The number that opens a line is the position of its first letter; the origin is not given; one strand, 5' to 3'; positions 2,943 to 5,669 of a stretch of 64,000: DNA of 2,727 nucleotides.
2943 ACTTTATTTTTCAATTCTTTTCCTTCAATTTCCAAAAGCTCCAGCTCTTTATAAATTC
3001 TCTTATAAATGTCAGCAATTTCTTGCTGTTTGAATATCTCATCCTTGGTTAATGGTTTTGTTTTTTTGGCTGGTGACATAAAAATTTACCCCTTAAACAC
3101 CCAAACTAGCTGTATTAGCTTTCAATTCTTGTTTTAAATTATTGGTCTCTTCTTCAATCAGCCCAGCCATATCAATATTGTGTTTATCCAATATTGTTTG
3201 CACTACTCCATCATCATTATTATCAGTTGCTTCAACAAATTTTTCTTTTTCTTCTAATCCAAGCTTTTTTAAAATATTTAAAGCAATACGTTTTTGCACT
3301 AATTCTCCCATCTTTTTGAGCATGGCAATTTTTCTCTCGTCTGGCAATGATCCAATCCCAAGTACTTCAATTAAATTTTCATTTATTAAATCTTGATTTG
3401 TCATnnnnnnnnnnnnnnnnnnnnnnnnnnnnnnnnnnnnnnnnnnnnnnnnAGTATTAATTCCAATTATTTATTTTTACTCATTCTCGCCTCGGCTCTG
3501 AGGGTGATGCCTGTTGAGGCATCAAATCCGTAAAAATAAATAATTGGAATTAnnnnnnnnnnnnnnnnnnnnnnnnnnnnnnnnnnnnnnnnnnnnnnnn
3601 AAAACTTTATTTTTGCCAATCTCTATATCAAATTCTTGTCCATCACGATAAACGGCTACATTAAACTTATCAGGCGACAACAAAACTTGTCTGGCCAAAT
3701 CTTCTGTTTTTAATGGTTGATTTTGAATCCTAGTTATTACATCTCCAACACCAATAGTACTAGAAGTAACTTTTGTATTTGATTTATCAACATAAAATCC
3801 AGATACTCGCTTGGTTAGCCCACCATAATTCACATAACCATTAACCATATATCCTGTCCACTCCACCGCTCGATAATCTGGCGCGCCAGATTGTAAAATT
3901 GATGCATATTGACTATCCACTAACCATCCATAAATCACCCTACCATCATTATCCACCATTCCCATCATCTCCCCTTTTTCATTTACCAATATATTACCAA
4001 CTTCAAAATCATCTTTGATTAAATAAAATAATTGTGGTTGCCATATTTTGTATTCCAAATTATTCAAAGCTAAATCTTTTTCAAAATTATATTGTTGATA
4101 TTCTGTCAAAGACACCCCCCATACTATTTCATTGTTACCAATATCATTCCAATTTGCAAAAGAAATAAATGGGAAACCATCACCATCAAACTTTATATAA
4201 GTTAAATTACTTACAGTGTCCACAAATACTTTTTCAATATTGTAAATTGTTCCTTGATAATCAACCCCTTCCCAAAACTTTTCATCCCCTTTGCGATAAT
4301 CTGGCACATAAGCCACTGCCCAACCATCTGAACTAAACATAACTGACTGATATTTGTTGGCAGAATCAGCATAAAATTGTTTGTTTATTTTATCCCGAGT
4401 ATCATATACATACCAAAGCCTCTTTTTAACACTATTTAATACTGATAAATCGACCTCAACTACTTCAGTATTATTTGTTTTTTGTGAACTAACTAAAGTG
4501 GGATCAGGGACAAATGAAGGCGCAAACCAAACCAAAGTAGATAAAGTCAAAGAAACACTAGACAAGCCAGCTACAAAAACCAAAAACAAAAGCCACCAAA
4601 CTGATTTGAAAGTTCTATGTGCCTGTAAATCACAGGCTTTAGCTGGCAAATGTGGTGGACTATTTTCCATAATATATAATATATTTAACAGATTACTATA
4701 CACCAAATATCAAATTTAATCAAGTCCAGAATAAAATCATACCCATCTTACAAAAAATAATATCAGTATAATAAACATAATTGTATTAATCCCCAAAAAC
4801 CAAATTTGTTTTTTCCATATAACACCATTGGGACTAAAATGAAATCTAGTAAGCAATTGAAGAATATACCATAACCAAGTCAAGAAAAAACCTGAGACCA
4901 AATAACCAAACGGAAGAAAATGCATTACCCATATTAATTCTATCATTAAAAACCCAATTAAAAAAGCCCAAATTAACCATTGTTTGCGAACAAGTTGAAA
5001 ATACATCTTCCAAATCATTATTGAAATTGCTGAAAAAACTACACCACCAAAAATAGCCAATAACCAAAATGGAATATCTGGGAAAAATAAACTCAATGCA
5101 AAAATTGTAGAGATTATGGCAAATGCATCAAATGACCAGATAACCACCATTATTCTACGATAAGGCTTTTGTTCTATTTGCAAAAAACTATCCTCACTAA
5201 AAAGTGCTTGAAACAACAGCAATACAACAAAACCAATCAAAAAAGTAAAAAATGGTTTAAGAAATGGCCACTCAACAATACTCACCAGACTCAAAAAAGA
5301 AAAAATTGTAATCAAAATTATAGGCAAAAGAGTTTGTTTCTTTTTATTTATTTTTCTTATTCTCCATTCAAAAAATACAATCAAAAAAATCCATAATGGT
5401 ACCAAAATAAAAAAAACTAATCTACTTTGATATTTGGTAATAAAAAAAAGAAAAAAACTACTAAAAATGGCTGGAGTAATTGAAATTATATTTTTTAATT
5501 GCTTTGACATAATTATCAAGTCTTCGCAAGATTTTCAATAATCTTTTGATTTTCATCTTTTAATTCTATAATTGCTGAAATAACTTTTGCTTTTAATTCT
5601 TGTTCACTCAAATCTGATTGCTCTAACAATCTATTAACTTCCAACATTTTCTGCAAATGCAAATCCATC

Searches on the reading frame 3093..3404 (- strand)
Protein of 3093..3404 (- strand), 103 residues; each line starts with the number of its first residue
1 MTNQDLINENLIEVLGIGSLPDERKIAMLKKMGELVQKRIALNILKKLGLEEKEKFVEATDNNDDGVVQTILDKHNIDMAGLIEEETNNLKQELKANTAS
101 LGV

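Call 14: search_protein_families(library=pfam, proteins=[window:3093-3404:-])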
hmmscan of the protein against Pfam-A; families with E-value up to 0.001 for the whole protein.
window:3093-3404:- (103 aa): 1 family
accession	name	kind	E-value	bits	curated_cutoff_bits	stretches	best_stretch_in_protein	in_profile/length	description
PF18908.5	DUF5663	-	8.5e-07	29.9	23.7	1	11-93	1-83/84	Protein of unknown function (DUF5663)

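Call 57: find_encoding_contigs(protein=window:3096-3404:-, flank=10000, max_places=3)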
Protein window:3096-3404:- (103 aa): 23 contigs read that carry it; 3 places shown.
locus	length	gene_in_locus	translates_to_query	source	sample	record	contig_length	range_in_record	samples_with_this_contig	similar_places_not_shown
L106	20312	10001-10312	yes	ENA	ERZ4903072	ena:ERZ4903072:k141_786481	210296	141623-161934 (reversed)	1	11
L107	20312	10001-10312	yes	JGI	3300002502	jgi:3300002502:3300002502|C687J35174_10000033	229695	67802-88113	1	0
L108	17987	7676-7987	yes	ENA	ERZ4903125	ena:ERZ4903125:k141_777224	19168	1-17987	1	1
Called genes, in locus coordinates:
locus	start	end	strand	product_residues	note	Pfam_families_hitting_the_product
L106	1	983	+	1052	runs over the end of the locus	PF01326:PPDK_N, PF00391:PEP-utilizers, PF02896:PEP-utilizers_C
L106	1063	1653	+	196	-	-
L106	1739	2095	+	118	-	-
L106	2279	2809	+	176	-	-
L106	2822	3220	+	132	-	-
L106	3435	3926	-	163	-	-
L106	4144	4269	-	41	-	-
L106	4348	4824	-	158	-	-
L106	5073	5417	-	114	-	PF00453:Ribosomal_L20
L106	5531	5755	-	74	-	PF01632:Ribosomal_L35p (weak)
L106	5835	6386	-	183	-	PF05198:IF3_N, PF00707:IF3_C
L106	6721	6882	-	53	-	-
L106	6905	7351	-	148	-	PF01668:SmpB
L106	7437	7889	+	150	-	-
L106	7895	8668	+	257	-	-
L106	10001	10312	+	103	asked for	PF18908:DUF5663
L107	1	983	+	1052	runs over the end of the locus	PF01326:PPDK_N, PF00391:PEP-utilizers, PF02896:PEP-utilizers_C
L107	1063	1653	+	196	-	-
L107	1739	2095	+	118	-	-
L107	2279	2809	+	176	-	-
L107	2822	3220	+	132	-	-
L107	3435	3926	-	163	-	-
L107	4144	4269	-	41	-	-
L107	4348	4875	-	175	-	-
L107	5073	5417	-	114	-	PF00453:Ribosomal_L20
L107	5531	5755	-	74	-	PF01632:Ribosomal_L35p (weak)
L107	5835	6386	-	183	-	PF05198:IF3_N, PF00707:IF3_C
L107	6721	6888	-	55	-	-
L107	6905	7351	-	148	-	PF01668:SmpB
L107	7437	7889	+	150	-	-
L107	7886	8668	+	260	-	-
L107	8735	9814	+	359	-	-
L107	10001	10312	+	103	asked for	PF18908:DUF5663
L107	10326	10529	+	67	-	-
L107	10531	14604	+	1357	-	-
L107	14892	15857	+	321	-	-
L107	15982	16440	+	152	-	-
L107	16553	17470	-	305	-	-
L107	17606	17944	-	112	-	PF12728:HTH_17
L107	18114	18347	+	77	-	-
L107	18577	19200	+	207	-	PF04542:Sigma70_r2, PF08281:Sigma70_r4_2, PF04545:Sigma70_r4, PF00196:GerE (faint)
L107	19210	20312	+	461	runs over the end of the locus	-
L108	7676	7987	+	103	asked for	PF18908:DUF5663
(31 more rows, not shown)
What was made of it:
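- Tried and rejected: A JGI contig of this very genome exists (L107, call 57), so that collection is incomplete and its zeros are weak evidence.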

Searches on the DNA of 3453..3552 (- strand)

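Call 19: build_rna_model(alignment_id=A2)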
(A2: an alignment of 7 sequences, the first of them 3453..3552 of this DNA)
Model R1 built from alignment A2 (7 sequences, 128 columns); structure: RNAalifold consensus.
model positions 101; base pairs 27; branch points 1; effective number of sequences 1.29; information 0.59 bits per position. Calibrated on 0.2 Mb of random sequence (short: E-values are rough).
structure used (alignment columns):
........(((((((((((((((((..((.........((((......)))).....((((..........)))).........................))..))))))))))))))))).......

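Call 20: search_with_rna_model(model_id=R1, sources=[window, L001, L002, L003, L004, L005, L006, L007, L008, L009, L010, L011, L012, L013, L014, L015, L016, L017, L018, L019, L020, L021, L022, L023, L024, L025, L026, L027, L028, L029, L030, L031, L032, L033, L034, L035, L036, L037, L038, L039, L040, L041, L042, L043, L044, L045, L046, L047, L048, L049, L050, L051, L052, L053, L054, L055, L056, L057, L058, L059, L060, L061, L062, L063, L064, L065, L066, L067, L068, L069, L070, L071, L072, L073, L074, L075, L076, L077, L078, L079, L080], max_evalue=1)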
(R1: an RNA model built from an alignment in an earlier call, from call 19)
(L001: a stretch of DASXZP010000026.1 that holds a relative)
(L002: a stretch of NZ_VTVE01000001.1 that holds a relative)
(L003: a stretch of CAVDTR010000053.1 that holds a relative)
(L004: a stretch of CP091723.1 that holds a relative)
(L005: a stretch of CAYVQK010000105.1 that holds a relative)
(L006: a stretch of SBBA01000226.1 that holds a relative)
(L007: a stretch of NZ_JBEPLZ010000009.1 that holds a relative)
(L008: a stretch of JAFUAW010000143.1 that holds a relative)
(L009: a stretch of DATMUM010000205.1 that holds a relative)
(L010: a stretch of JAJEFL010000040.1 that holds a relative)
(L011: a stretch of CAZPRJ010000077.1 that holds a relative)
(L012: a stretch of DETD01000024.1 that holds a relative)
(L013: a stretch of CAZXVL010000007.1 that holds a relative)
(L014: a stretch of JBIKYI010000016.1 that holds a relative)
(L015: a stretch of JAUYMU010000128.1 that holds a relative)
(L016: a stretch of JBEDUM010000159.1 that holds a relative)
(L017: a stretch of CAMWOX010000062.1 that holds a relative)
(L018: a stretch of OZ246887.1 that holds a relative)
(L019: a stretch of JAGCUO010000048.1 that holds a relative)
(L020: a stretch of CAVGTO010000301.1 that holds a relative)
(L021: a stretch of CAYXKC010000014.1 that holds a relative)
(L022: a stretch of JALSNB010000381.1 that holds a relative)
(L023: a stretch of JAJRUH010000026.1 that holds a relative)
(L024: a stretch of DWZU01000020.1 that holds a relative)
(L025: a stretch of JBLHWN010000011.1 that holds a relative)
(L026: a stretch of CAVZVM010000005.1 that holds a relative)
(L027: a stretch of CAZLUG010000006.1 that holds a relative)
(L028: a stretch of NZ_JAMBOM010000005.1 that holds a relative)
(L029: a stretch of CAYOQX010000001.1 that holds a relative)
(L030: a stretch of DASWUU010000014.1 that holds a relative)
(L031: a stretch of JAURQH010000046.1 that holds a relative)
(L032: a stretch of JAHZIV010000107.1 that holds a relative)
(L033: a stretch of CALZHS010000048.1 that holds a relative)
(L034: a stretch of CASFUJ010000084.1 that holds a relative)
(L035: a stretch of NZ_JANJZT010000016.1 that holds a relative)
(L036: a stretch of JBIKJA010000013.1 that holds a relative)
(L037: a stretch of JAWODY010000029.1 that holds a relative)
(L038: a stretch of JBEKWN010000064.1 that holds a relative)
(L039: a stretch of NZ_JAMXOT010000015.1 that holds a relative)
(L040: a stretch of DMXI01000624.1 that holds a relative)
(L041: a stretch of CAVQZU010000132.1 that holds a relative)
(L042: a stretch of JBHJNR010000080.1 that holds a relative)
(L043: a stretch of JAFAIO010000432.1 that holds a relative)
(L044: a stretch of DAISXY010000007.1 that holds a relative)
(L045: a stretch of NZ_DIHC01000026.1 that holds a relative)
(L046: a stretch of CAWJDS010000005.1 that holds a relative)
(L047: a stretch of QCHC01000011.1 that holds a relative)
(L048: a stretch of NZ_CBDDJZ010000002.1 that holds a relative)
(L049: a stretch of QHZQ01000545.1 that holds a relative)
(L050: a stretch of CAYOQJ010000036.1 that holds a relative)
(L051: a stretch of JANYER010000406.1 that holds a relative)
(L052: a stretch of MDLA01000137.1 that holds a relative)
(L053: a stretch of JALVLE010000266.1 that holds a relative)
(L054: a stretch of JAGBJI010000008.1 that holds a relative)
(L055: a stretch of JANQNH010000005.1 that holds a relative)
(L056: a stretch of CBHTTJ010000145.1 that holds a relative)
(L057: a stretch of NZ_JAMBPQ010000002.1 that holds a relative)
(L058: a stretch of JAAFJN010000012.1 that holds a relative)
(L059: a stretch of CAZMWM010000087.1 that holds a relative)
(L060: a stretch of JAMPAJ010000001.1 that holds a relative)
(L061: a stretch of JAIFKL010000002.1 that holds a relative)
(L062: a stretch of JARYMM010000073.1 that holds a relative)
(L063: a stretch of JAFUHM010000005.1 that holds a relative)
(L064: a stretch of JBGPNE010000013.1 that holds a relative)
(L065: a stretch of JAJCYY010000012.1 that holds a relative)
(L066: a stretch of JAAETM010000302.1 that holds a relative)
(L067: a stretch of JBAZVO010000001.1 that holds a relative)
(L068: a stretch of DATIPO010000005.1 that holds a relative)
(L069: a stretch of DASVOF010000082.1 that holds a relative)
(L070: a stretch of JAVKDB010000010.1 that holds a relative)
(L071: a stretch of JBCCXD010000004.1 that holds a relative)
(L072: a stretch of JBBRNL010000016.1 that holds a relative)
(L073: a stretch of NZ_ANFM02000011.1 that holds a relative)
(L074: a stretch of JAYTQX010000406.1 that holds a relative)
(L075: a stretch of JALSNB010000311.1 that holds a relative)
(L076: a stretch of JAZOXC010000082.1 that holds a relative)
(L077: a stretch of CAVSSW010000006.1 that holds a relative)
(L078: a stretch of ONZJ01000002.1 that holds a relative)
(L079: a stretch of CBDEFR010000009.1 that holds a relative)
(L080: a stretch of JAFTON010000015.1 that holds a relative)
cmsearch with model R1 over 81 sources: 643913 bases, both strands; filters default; matches with E-value up to 1: 7.
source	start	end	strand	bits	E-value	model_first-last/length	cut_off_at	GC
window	50309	50409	+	109.2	1.4e-19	1-101/101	no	0.35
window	58789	58889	+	108.6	1.8e-19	1-101/101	no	0.38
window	3457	3556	-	105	1e-18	1-101/101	no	0.33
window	18133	18232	+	104.5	1.3e-18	1-101/101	no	0.38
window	48562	48678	+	101.4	5.9e-18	1-101/101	no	0.44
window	8445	8546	+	98.3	2.6e-17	1-101/101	no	0.35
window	57503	57621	-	81.6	9e-14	1-101/101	no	0.41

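Call 30: search_with_rna_model(model_id=R1, sources=[L092, L093, L094, L095, L096, L097], max_evalue=1)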
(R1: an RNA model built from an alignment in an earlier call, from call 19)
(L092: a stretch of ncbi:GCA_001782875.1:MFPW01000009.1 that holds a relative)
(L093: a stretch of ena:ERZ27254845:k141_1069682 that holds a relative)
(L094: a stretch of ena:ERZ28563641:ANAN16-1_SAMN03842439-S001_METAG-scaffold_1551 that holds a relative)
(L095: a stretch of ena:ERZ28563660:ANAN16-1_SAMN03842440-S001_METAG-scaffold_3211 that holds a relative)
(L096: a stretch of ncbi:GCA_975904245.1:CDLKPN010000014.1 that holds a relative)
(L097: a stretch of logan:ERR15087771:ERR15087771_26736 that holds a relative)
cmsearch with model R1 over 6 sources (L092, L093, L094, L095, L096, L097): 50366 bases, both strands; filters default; matches with E-value up to 1: 4.
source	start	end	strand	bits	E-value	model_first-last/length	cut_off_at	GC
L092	2847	2946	-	104.5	1e-19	1-101/101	no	0.38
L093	2847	2946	-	104.5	1e-19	1-101/101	no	0.38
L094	2847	2946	-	104.5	1e-19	1-101/101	no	0.38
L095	2847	2946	-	104.5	1e-19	1-101/101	no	0.38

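Call 32: search_with_rna_model(model_id=R1, sources=[L096, L097], max_evalue=10, filters=off)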
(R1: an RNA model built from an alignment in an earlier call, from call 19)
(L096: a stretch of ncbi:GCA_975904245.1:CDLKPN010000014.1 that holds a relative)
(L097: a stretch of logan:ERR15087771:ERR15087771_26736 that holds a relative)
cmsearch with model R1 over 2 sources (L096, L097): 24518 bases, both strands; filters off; matches with E-value up to 10: 22.
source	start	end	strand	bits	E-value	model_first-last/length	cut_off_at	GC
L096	16714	16759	-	23.7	0.0053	1-101/101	no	0.39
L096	16711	16756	+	21.3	0.017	1-101/101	no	0.37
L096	18405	18494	-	19.8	0.036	1-101/101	no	0.5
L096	18402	18491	+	18.1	0.084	1-101/101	no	0.49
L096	20283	20390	+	13.8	0.66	1-101/101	no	0.38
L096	17078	17112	+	13.5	0.75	1-101/101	no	0.2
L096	15547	15620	-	13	0.98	1-101/101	no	0.27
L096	19175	19227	+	12.8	1.1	1-101/101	no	0.34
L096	8455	8576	-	11.6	2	1-101/101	no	0.34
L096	3980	4051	+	11.3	2.2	1-101/101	no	0.25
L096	17078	17118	-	11.1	2.4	1-101/101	no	0.29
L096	14446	14503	-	10.7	3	1-101/101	no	0.33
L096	11453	11537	-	10.5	3.3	1-101/101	no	0.31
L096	11696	11740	+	10.4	3.4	1-101/101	no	0.24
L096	6574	6636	+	10.4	3.5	1-101/101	no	0.32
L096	9915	9962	+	9.4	5.5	1-101/101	no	0.25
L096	17815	17883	-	9.4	5.7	1-101/101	no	0.2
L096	4264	4345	+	9.2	6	1-101/101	no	0.29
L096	11246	11305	+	9.1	6.5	1-101/101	no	0.25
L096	17326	17394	+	8.5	8.6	1-101/101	no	0.23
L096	2105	2155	-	8.4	9.1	1-101/101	no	0.24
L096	18501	18532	-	8.3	9.7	1-101/101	no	0.22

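Call 45: search_with_rna_model(model_id=R1, sources=[L098, L099, L100, L101, L102], max_evalue=1, filters=off)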
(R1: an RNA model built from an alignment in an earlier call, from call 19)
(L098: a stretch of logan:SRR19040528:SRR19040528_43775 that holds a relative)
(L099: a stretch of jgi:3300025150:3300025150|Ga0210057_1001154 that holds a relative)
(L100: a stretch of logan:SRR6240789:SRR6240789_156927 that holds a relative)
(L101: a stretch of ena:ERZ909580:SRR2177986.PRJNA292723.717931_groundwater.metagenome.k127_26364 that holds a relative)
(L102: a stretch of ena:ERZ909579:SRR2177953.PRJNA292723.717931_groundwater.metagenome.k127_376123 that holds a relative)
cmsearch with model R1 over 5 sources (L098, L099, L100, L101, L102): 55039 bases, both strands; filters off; matches with E-value up to 1: 5.
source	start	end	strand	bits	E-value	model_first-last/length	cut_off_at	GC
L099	1514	1593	-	18.1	0.19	1-101/101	no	0.22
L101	3995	4063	+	17.2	0.28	1-101/101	no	0.3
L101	3978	4094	-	15.5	0.67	1-101/101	no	0.32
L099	13748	13794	+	15.2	0.74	1-101/101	no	0.43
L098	12057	12103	+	15.2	0.77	1-101/101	no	0.3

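Call 58: search_with_rna_model(model_id=R1, sources=[L103, L104, L105, L106, L107, L108], max_evalue=0.1)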
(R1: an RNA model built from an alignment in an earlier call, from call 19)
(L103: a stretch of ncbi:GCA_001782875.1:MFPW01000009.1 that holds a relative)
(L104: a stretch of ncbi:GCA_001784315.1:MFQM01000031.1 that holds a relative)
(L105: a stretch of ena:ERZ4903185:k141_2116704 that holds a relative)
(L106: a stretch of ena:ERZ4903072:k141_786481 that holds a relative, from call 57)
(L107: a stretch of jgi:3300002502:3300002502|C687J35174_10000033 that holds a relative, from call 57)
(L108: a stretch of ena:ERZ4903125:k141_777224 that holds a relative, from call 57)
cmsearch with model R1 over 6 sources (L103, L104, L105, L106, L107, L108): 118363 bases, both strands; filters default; matches with E-value up to 0.1: 14.
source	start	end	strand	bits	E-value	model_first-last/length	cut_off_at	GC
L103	14745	14845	-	108.6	3.3e-20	1-101/101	no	0.38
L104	14745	14845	-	108.6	3.3e-20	1-101/101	no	0.38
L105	12787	12887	-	108.6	3.3e-20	1-101/101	no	0.38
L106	9849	9948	+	105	1.9e-19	1-101/101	no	0.33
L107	9849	9948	+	105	1.9e-19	1-101/101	no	0.33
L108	7524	7623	+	105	1.9e-19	1-101/101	no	0.33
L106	4859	4960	-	98.3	4.8e-18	1-101/101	no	0.35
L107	4859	4960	-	98.3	4.8e-18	1-101/101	no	0.35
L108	2534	2635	-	98.3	4.8e-18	1-101/101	no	0.35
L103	526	624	-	94.9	2.5e-17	1-101/101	no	0.36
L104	526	624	-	94.9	2.5e-17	1-101/101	no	0.36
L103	16013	16131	+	81.6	1.7e-14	1-101/101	no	0.41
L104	16013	16131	+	81.6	1.7e-14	1-101/101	no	0.41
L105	14055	14173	+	81.6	1.7e-14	1-101/101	no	0.41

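Call 66: search_with_rna_model(model_id=R1, sources=[L109, L110, L111, L112, L113, L114, L115, L116], max_evalue=0.1, show_alignments=3)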
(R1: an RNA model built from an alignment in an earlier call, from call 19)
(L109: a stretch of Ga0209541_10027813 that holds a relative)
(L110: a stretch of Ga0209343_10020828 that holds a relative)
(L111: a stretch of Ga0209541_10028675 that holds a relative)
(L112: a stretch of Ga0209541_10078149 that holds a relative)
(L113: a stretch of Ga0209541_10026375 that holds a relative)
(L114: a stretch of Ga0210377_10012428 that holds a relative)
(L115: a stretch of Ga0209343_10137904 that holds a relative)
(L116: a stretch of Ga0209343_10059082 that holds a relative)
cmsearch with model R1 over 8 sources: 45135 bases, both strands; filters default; matches with E-value up to 0.1: 9.
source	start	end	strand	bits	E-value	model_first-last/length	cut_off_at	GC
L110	5494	5595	+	85.7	8.4e-16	1-101/101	no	0.5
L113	3496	3597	+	85.7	8.4e-16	1-101/101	no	0.5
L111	3857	3958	-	84.1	1.8e-15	1-101/101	no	0.48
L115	631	732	-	82.4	4.2e-15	1-101/101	no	0.5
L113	2924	3025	+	75.7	1.1e-13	1-101/101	no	0.52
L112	2317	2419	+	75.1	1.5e-13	1-101/101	no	0.53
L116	1173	1275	+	75.1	1.5e-13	1-101/101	no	0.53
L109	1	101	+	74.9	1.6e-13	2-101/101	5'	0.5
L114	205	334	+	52.2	9.7e-09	1-101/101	no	0.5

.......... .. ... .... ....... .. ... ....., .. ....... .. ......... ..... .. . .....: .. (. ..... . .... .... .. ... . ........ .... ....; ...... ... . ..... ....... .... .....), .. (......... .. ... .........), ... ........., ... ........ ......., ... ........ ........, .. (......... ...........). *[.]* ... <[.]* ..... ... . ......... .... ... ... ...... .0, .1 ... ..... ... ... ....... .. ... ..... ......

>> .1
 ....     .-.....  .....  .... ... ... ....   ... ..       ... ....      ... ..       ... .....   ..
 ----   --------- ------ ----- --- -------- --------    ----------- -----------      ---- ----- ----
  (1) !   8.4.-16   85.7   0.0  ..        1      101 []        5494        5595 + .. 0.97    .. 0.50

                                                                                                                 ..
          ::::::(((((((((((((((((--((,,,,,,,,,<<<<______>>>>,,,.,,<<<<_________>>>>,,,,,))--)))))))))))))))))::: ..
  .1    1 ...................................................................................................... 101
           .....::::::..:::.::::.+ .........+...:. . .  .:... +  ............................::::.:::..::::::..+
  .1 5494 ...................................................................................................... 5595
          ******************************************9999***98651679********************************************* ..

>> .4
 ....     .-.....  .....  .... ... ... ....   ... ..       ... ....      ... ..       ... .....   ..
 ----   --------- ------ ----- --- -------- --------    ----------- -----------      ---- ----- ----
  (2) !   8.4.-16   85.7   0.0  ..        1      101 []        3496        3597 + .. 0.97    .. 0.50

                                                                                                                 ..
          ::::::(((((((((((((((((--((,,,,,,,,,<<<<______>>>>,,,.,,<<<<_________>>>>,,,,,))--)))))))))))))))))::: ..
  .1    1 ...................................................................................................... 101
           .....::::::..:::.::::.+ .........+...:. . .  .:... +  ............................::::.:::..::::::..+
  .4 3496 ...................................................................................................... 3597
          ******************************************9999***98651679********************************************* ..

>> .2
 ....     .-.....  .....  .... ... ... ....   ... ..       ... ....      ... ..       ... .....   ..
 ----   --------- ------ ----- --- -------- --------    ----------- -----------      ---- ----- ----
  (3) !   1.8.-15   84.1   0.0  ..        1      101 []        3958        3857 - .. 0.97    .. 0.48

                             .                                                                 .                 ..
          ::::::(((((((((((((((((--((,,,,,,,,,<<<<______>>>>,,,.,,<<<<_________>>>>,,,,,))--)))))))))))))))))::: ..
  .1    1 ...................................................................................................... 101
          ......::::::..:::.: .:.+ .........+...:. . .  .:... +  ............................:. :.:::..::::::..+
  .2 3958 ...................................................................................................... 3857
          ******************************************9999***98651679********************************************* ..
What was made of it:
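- Covariance model scores are 75-109 bits (calls 20, 66).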

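Call 76: search_with_rna_model(model_id=R1, sources=[window, L103, L110, L111, L112, L113, L114, L115], max_evalue=0.001, make_alignment=true)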
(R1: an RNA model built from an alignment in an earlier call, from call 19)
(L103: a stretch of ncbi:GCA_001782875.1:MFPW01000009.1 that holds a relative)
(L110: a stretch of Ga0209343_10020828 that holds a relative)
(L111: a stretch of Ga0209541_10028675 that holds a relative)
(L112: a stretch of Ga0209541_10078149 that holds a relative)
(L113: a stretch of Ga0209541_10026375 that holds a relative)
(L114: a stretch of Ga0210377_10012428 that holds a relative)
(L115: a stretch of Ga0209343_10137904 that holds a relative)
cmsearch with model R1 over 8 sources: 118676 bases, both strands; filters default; matches with E-value up to 0.001: 17.
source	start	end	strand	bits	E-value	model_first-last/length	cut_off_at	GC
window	50309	50409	+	109.2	2.5e-20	1-101/101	no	0.35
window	58789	58889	+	108.6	3.3e-20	1-101/101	no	0.38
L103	14745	14845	-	108.6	3.3e-20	1-101/101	no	0.38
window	3457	3556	-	105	1.9e-19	1-101/101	no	0.33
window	18133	18232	+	104.5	2.4e-19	1-101/101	no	0.38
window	48562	48678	+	101.4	1.1e-18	1-101/101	no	0.44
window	8445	8546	+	98.3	4.8e-18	1-101/101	no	0.35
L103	526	624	-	94.9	2.5e-17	1-101/101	no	0.36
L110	5494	5595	+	85.7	2.2e-15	1-101/101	no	0.5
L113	3496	3597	+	85.7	2.2e-15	1-101/101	no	0.5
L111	3857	3958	-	84.1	4.7e-15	1-101/101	no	0.48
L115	631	732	-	82.4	1.1e-14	1-101/101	no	0.5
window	57503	57621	-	81.6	1.7e-14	1-101/101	no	0.41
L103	16013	16131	+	81.6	1.7e-14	1-101/101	no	0.41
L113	2924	3025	+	75.7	2.9e-13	1-101/101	no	0.52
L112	2317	2419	+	75.1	3.9e-13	1-101/101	no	0.53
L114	205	334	+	52.2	2.6e-08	1-101/101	no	0.5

Alignment A5: 17 matches aligned to the model, 157 columns, each read 5' to 3' on its own strand. Consensus structure (alignment columns), stored with it:
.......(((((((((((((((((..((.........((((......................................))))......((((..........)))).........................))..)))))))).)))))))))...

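Call 87: search_with_rna_model(model_id=R1, sources=[L117, L118, L119], max_evalue=0.1)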
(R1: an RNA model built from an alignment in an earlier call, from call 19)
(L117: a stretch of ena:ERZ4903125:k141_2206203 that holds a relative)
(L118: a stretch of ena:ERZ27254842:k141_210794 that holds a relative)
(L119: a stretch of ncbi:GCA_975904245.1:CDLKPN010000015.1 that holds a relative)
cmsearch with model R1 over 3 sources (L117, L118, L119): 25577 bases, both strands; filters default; matches with E-value up to 0.1: 3.
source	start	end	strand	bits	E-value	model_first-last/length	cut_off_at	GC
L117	168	269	-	85.7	4.7e-16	1-101/101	no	0.5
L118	3351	3452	-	85.7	4.7e-16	1-101/101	no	0.5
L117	740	841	-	75.7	6.2e-14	1-101/101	no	0.52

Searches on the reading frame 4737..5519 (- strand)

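Call 36: search_protein_families(library=pfam, proteins=[window:4737-5519:-], max_evalue=0.01)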
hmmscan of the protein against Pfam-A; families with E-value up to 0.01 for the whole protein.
window:4737-5519:- (260 aa): 1 family
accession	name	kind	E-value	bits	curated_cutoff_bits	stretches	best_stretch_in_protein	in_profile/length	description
PF18900.5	DUF5656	-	0.0007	19.5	23.3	1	64-223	60-211/242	Protein of unknown function (DUF5656)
